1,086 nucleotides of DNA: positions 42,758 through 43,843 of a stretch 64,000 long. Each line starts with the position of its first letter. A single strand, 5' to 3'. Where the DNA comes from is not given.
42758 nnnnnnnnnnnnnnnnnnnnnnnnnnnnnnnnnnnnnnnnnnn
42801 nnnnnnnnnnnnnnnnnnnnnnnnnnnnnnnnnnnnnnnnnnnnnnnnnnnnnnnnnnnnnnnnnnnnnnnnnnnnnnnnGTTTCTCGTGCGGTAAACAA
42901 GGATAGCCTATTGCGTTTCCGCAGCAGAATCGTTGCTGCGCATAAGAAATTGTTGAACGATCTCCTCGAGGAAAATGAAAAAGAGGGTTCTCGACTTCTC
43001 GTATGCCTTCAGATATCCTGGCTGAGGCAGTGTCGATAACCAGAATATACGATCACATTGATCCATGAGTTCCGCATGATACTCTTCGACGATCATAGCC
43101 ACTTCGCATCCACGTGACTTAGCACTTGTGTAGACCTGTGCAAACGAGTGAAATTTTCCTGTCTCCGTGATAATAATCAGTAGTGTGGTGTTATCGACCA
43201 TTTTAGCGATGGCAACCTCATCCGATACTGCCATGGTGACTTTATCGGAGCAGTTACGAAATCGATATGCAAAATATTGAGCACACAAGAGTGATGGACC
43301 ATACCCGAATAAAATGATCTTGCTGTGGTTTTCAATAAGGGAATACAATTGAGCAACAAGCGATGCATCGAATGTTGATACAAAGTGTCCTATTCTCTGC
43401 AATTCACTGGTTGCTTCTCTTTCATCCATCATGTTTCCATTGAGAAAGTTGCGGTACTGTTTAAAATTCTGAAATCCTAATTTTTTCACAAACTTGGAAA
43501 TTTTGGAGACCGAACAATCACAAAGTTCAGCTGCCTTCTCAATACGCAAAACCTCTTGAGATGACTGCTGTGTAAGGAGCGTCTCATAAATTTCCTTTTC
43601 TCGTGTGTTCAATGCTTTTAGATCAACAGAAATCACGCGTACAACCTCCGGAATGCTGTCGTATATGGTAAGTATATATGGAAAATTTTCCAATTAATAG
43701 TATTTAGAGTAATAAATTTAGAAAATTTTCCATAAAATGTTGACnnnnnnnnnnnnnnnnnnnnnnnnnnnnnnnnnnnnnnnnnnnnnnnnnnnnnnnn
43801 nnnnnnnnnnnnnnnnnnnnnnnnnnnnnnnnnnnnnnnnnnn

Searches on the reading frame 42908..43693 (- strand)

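Call 22: search_protein_families(library=pfam, proteins=[window:42908-43693:-], max_evalue=0.01)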
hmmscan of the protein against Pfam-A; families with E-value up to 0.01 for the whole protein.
window:42908-43693:- (261 aa): 4 families
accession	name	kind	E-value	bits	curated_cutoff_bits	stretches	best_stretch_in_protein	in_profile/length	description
PF01380.27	SIS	-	4.1e-09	36.8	25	1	120-232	2-115/131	SIS domain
PF01418.23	HTH_6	-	4.9e-08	33.3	28.3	1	20-87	6-73/77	Helix-turn-helix domain, rpiR family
PF13580.11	SIS_2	-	0.00029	21.3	27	0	115-157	27-69/138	SIS domain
PF25030.1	M-HEAT_ATR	-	0.0027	17.6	27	1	28-128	76-175/230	Serine/threonine-protein kinase ATR, M-HEAT region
